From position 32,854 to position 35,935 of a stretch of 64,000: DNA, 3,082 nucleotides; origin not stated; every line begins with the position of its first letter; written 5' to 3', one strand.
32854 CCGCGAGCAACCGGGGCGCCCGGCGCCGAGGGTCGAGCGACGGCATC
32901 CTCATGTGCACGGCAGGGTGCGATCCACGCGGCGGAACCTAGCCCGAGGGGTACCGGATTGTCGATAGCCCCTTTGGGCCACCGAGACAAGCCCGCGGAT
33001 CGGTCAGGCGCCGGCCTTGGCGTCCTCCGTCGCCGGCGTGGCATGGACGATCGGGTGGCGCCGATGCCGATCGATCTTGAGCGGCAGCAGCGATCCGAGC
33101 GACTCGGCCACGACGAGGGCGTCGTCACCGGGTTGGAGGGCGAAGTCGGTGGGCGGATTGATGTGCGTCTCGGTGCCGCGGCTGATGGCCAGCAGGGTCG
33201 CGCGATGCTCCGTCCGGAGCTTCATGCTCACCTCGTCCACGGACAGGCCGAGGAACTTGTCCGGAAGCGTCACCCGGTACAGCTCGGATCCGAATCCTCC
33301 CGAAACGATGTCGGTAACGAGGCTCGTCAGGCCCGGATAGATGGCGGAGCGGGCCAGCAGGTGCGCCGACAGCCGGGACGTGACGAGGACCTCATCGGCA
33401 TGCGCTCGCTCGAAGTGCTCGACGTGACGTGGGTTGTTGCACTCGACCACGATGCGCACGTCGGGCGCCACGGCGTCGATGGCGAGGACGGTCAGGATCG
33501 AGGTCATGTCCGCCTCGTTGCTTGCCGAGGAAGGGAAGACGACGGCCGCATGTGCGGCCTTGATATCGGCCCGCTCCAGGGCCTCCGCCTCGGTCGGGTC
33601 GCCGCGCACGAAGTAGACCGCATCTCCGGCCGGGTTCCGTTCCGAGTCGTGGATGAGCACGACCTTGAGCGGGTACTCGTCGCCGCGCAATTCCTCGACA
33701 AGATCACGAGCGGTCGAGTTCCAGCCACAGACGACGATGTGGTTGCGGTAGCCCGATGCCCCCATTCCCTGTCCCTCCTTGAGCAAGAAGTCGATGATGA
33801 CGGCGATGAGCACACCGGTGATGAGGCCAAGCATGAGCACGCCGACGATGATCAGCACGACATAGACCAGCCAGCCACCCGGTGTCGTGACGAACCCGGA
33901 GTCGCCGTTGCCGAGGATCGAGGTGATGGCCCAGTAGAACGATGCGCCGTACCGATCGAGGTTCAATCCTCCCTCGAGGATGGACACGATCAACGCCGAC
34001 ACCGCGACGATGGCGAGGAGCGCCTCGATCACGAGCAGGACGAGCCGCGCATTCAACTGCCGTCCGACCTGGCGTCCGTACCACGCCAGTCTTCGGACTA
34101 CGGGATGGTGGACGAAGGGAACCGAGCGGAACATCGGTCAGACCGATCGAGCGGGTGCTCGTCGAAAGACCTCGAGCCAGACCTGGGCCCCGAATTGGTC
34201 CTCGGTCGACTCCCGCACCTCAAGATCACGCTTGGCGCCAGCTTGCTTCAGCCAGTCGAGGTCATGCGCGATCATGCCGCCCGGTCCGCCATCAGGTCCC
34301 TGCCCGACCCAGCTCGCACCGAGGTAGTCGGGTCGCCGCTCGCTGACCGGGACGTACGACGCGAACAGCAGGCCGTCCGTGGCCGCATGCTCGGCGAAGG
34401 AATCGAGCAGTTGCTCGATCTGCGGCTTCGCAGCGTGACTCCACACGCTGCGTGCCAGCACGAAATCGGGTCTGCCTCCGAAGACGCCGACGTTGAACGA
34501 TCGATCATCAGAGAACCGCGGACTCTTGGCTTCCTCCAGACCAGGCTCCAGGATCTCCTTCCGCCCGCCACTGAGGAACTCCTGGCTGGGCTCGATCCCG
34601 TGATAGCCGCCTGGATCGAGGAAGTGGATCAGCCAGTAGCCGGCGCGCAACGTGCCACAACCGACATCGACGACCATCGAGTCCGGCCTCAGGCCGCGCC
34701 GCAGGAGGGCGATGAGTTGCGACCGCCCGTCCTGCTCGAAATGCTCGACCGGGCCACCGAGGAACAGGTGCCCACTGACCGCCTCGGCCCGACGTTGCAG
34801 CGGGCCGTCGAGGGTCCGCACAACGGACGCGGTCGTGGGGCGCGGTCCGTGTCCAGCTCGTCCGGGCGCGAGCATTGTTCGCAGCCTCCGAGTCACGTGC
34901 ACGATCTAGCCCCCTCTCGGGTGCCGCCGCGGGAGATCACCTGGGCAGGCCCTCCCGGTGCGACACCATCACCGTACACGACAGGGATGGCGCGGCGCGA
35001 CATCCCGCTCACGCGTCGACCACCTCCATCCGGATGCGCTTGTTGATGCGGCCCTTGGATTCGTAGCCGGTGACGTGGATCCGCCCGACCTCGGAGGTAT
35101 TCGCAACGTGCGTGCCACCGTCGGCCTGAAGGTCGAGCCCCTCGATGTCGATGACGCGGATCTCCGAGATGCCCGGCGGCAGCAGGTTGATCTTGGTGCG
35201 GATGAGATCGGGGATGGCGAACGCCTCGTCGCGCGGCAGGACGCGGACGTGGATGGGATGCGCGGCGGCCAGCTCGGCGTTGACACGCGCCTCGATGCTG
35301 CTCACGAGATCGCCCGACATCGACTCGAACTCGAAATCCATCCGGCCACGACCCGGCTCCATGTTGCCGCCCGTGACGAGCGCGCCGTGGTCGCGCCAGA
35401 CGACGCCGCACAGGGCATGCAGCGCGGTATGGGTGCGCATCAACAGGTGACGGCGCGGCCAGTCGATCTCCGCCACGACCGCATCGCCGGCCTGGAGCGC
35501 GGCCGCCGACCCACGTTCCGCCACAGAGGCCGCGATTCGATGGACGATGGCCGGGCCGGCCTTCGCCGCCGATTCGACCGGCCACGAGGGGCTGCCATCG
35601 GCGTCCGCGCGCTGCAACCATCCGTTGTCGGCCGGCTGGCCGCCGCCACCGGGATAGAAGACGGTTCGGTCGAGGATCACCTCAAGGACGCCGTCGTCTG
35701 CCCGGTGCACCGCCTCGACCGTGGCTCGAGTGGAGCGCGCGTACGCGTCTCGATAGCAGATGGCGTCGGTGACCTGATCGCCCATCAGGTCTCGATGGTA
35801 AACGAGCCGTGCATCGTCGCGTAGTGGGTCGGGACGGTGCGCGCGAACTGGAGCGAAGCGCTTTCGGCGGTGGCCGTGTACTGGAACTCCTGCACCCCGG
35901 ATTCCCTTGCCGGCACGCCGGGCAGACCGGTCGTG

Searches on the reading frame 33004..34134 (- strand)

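Call 53: search_protein_families(library=pfam, proteins=[window:33004-34134:-], max_evalue=0.0001)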
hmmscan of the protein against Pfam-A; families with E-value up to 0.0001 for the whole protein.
window:33004-34134:- (376 aa): 4 families
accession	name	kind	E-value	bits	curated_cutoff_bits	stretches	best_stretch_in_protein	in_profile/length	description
PF02254.24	TrkA_N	-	6.2e-16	59.2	23.8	1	133-250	1-114/116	TrkA-N domain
PF22614.2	Slo-like_RCK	-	1.4e-13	51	24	1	130-230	3-119/119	Calcium-activated potassium channel slowpoke-like RCK domain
PF03493.23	BK_channel_a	-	2.5e-07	31.4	26.8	0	280-317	53-90/90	Calcium-activated BK potassium channel alpha subunit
PF02080.26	TrkA_C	-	8.9e-06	26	27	1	286-344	4-59/71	TrkA-C domain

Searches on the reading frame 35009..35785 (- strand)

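Call 53: search_protein_families(library=pfam, proteins=[window:35009-35785:-], max_evalue=0.0001)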
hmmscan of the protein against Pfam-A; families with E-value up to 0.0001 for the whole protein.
window:35009-35785:- (258 aa): 2 families
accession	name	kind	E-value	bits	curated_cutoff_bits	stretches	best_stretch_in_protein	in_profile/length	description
PF07973.19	tRNA_SAD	-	2.5e-10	40.6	24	1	209-251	1-43/44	Threonyl and Alanyl tRNA synthetase second additional domain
PF01411.24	tRNA-synt_2c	-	1.3e-09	37.6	30.3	1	24-110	477-551/552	tRNA synthetases class II (A)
